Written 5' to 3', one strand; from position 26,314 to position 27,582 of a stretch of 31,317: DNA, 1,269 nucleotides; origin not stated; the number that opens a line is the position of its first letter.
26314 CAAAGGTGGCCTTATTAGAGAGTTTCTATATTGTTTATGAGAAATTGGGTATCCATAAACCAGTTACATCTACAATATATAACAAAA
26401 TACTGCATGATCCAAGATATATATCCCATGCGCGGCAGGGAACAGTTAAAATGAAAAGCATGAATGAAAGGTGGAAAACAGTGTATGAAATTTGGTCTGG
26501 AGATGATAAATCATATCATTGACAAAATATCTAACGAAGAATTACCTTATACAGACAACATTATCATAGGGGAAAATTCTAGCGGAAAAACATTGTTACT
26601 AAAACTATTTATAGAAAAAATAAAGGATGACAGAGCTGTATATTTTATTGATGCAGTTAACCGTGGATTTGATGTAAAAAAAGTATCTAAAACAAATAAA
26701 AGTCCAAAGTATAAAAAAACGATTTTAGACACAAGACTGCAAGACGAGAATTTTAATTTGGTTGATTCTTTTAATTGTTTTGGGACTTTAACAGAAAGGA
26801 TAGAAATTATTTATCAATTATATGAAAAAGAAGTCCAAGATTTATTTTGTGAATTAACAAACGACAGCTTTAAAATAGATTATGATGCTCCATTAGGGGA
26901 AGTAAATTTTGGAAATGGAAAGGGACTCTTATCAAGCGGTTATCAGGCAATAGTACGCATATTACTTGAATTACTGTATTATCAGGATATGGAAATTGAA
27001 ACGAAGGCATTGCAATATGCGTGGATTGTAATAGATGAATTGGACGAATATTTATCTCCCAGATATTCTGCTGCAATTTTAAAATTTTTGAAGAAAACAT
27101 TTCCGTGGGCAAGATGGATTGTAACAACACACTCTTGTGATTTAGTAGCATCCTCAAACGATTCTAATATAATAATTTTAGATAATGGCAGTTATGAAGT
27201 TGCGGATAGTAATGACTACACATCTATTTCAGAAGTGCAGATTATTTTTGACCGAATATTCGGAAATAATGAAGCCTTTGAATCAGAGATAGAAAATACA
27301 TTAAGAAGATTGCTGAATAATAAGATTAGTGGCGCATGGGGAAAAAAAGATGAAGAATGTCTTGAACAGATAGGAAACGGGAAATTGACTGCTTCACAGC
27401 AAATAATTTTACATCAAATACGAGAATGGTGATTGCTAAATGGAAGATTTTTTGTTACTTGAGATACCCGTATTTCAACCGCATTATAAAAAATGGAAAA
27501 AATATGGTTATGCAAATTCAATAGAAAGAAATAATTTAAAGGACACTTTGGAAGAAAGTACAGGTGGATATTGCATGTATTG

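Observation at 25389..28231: DUF262 / short ABC-like ATPase / HNH three-gene operon: candidate undescribed anti-phage system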

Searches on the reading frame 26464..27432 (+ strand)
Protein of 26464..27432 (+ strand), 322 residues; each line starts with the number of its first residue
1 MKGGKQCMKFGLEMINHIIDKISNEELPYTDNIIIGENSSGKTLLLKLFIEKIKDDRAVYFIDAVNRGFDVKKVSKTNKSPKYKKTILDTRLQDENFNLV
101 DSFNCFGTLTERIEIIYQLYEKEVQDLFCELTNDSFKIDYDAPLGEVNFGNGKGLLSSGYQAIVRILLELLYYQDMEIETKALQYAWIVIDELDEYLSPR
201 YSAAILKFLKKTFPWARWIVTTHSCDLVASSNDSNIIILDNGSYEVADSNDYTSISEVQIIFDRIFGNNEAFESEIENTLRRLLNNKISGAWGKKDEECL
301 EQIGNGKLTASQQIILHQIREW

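Call 3: search_protein_families(library=pfam, proteins=[window:26464-27432:+], max_evalue=0.1)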
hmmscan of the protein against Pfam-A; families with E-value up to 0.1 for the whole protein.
window:26464-27432:+ (322 aa): 9 families
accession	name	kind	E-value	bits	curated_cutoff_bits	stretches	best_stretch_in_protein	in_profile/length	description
PF13304.12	AAA_21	-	1.3e-07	32.5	27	1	157-227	239-301/304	AAA domain, putative AbiEii toxin, Type IV TA system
PF13175.12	AAA_15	-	4.1e-06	27.1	32.1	1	72-227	244-373/374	AAA ATPase domain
PF01637.24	ATPase_2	-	0.00018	21.8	33.2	1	32-126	23-79/225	ATPase domain predominantly from Archaea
PF02463.25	SMC_N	-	0.0017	18.2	40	0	139-232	135-206/220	RecF/RecN/SMC N terminal domain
PF13401.12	AAA_22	-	0.0024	18.6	27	0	33-68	9-45/130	AAA domain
PF24883.2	NPHP3_N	-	0.0077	16.9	24.8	0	176-217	116-154/164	Nephrocystin 3, N-terminal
PF08477.19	Roc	-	0.022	15.4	27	1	33-103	3-76/119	Ras of Complex, Roc, domain of DAPkinase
PF00005.33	ABC_tran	-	0.051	14.6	25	0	34-57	16-39/137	ABC transporter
PF18058.6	SbsC_C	-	0.09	13.6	27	0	48-79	49-80/131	SbsC C-terminal domain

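Call 4: search_protein_families(library=padloc, proteins=[window:26464-27432:+], max_evalue=0.1)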
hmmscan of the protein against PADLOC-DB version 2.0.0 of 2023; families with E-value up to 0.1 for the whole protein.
window:26464-27432:+ (322 aa): 72 families (the best 25 are shown)
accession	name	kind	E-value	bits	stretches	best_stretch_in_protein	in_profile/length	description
PDLC00268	PtuA1|PtuA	-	1.2e-19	69.1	2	155-284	238-361/411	AAA ATPase domain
PDLC00305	PtuA1|PtuA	-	9.5e-18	62.7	1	128-242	188-302/392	AAA ATPase domain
PDLC00298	PtuA1|PtuA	-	1.6e-17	61.7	1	138-305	225-398/423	AAA ATPase domain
PDLC00279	PtuA1|PtuA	-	4.2e-16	57.1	1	156-254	235-341/416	AAA ATPase domain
PDLC00271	PtuA1|PtuA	-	1.3e-15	55.9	1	178-286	272-377/421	AAA ATPase domain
PDLC00304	PtuA1|PtuA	-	1.4e-15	55.4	1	134-302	239-409/444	AAA ATPase domain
PDLC00267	PtuA1|PtuA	-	4.3e-15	53.8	1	156-258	254-360/438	AAA ATPase domain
PDLC02913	ATPase_I-A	-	7.4e-15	53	1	188-285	367-465/508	-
PDLC00278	PtuA1|PtuA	-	1.3e-14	52.4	1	187-286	290-388/436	AAA ATPase domain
PDLC00297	PtuA1|PtuA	-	1.5e-14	52.3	1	115-252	78-217/294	AAA ATPase domain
PDLC00295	PtuA1|PtuA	-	3e-14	51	1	155-284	258-394/451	AAA ATPase domain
PDLC00277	PtuA1|PtuA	-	3.9e-14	50.7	1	187-284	287-380/423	AAA ATPase domain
PDLC00272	PtuA1|PtuA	-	7.3e-13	46.3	1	155-253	265-376/444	AAA ATPase domain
PDLC00275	PtuA1|PtuA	-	9.2e-13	46.2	1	186-285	209-305/348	AAA ATPase domain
PDLC00290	PtuA1|PtuA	-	1.4e-12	45.7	1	157-245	248-330/414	AAA ATPase domain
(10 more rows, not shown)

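Call 5: search_protein_families(library=ncbifam, proteins=[window:26464-27432:+], max_evalue=0.1)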
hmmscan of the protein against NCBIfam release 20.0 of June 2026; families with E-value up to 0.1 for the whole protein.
window:26464-27432:+ (322 aa): 5 families
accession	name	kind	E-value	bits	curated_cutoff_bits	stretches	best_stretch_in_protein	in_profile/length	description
NF041760.1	PtuA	equivalog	3.8e-12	45.9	500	1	188-282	380-478/524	retron Ec78 anti-phage system effector ATPase PtuA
NF045998.1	cleave_ABC_plasm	equivalog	9.7e-05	20.8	500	1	21-232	484-669/673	Mbov_0121 family peptidase domain-containing ABC transporter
NF000355.4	ribo_prot_ABC_F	equivalog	0.0041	16.1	380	1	33-88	343-395/499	ribosomal protection-like ABC-F family protein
TIGR04520.1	ECF_ATPase_1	equivalog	0.0099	15.3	315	0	182-247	152-217/269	energy-coupling factor transporter ATPase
TIGR04521.1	ECF_ATPase_2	equivalog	0.035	13.2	330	0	184-249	162-228/279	energy-coupling factor transporter ATPase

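Call 30: search_solved_structures(query=window:26485-27429:+, max_evalue=1)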
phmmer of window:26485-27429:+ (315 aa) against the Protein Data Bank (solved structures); distinct sequences matched with E-value up to 1: 16.
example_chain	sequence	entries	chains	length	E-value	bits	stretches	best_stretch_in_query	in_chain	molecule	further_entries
9n69_A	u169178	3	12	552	5.1e-06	29.7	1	163-234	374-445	AAA family ATPase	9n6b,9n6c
9e8z_C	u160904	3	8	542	7.7e-05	25.8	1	180-238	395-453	Retron Ec83 probable ATPase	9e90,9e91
8ee4_A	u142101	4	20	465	0.00029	23.9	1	179-233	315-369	PtuA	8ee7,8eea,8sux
9o4a_A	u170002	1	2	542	0.0055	19.7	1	181-238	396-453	Retron Ec83 probable ATPase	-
9vh1_D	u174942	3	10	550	0.007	19.4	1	179-244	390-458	Retron Ec78 probable ATPase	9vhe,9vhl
9kjx_B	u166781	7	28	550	0.008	19.2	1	179-228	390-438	AAA family ATPase | Retron I-A effector PtuA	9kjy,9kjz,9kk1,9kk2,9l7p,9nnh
9vkz_A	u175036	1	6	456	0.011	18.8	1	179-223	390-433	Retron Ec78 probable ATPase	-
9u9y_A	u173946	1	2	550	0.013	18.6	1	179-228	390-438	AAA family ATPase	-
9nnb_C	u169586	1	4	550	0.021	17.9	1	179-228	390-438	Retron I-A effector PtuA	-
9nnk_C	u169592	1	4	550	0.022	17.8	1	179-228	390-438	Retreon I-A effector PtuA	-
22bu_B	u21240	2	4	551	0.03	17.3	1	180-224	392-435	AAA family ATPase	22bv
2wa0_A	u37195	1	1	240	0.16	14.9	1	160-267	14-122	MELANOMA-ASSOCIATED ANTIGEN 4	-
22et_E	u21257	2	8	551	0.35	13.8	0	180-224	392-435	PtuA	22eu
6nu2_e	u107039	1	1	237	0.52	13.3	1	134-202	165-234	39S ribosomal protein L46, mitochondrial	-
3j7y_e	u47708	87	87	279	0.7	12.8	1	134-202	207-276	mL46 | 39S ribosomal protein L46, mitochondrial | Large ribosomal subunit protein mL46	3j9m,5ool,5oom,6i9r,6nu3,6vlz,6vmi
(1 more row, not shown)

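Call 33: find_homologous_proteins(query=window:26485-27429:+, max_evalue=0.001)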
Query window:26485-27429:+ (315 aa): 579 proteins with E <= 0.001 among 2064 candidates; the best 120 are listed.
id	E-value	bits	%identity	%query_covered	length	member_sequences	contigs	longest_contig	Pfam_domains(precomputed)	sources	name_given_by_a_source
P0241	2.4e-205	699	100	100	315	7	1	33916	PF13175.13,PF13304.13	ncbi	-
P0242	3.1e-205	699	100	100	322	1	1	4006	PF13175.13,PF13304.13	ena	-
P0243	6.5e-205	698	100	100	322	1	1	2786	PF13175.13,PF13304.13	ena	-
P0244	8.9e-205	697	100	100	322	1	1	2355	PF13175.13,PF13304.13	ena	-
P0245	2.7e-183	627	88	100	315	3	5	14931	PF13304.13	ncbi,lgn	-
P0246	3.8e-182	623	89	100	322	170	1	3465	PF13175.13,PF13304.13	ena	-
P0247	1.5e-176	605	85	100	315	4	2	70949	PF13304.13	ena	-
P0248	2.2e-176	604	85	100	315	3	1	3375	PF13175.13,PF13304.13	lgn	-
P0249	5.5e-175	599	84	100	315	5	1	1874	PF13175.13,PF13304.13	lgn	-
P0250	5.1e-174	596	85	100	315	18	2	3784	PF13175.13,PF13304.13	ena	-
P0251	5.2e-174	596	84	100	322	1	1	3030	PF13175.13,PF13304.13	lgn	-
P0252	5.3e-174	596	84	100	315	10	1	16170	PF13175.13,PF13304.13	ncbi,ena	-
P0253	1.0e-173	595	83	100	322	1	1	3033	PF13304.13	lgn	-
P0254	1.5e-173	595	84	100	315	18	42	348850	PF13175.13,PF13304.13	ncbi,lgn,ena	-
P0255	1.1e-172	592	83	100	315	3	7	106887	PF13175.13,PF13304.13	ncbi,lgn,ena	-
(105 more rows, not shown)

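Call 44: predict_structure(alignment_id=A2)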
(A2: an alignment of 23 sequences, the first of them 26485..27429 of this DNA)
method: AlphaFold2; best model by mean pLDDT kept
length: 315 residues; sequences in the alignment: 23
mean_pLDDT: 77.5   pTM: 0.72
mean pLDDT of the five models: 77.5, 76.0, 75.3, 73.9, 73.0
residues with pLDDT >= 90: 54; 70-90: 185; 50-70: 51; < 50: 25
segments of 3 or more residues with pLDDT < 50: 1-3, 91-103, 261-266
pLDDT, mean of each block of 10 residues (from residue 1): 72 92 87 77 85 74 75 53 58 34 62 92 92 84 87 85 84 88 79 77 94 82 82 79 73 68 55 84 86 85 77 81
secondary structure, 60 per line:
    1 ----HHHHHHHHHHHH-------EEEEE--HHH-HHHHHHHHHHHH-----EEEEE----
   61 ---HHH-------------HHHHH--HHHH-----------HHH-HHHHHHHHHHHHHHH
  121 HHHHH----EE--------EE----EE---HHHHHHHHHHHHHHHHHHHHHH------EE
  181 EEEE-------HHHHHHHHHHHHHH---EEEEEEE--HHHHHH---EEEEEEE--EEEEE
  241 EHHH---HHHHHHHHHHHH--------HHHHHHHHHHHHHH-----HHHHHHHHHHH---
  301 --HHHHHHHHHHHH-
elements in order: H5-16 E24-28 H35-46 E52-56 H80-84 H87-90 H106-125 H151-172 E179-184 H192-205 E209-215 H218-223 E227-233 E236-241 H248-259 H268-281 H287-297 H303-314

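Call 46: fold_search(model_id=the predicted structure, library=pdb)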
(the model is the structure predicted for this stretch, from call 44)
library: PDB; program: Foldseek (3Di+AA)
matches with E <= 10: 1414; with E <= 0.001: 117
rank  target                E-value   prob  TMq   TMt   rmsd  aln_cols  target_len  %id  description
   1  9o4a_B                6.3e-08  1.00  0.41  0.29  16.0       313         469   17  Ec83 Retron PtuAB mutant complex (released 2025-07-02)
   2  9e90_C                1.4e-07  1.00  0.43  0.30  14.9       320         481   16  Ec83 Retron PtuA/PtuB (2-1) complex bound to ATP (released 2025-07-02)
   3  9e90_A                3.2e-07  1.00  0.44  0.31  14.9       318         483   16  Ec83 Retron PtuA/PtuB (2-1) complex bound to ATP (released 2025-07-02)
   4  9e8z_C                4.0e-07  1.00  0.38  0.24  13.5       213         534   20  4-component structure of retron Ec83 (released 2025-07-02)
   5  9kjx_E                5.0e-07  1.00  0.37  0.25  14.8       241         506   16  Cryo-EM structure of the Retron-Eco7 complex (state 1) (released 2025-11-12)
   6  9kk2_E                5.9e-07  1.00  0.37  0.24  14.8       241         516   16  Cryo-EM structure of the Retron-Eco7 complex (state 5) (released 2025-11-12)
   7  9kjy_E                8.2e-07  1.00  0.37  0.24  14.9       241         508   16  Cryo-EM structure of the Retron-Eco7 complex (state 2) (released 2025-11-12)
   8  9nnh_C                1.6e-06  1.00  0.36  0.22  15.0       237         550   17  Cryo-EM structure of the Retron Ec78 complex, PtuA:PtuB:RT (4:2:2) (released 2025-10-08)
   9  9o4a_A                1.8e-06  1.00  0.44  0.32  14.6       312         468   15  Ec83 Retron PtuAB mutant complex (released 2025-07-02)
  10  9e8z_A                1.9e-06  1.00  0.38  0.24  14.2       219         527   20  4-component structure of retron Ec83 (released 2025-07-02)
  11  8eea_D                1.9e-06  1.00  0.36  0.26  14.2       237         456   18  Structure of E.coli Septu (PtuAB) complex (released 2023-12-27)
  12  9kjx_C                2.4e-06  1.00  0.36  0.23  13.8       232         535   17  Cryo-EM structure of the Retron-Eco7 complex (state 1) (released 2025-11-12)
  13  9kjx_B                2.9e-06  1.00  0.36  0.23  16.2       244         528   17  Cryo-EM structure of the Retron-Eco7 complex (state 1) (released 2025-11-12)
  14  9kjy_D                3.2e-06  1.00  0.35  0.22  15.1       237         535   16  Cryo-EM structure of the Retron-Eco7 complex (state 2) (released 2025-11-12)
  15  9kjx_D                3.6e-06  1.00  0.35  0.22  15.2       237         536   17  Cryo-EM structure of the Retron-Eco7 complex (state 1) (released 2025-11-12)
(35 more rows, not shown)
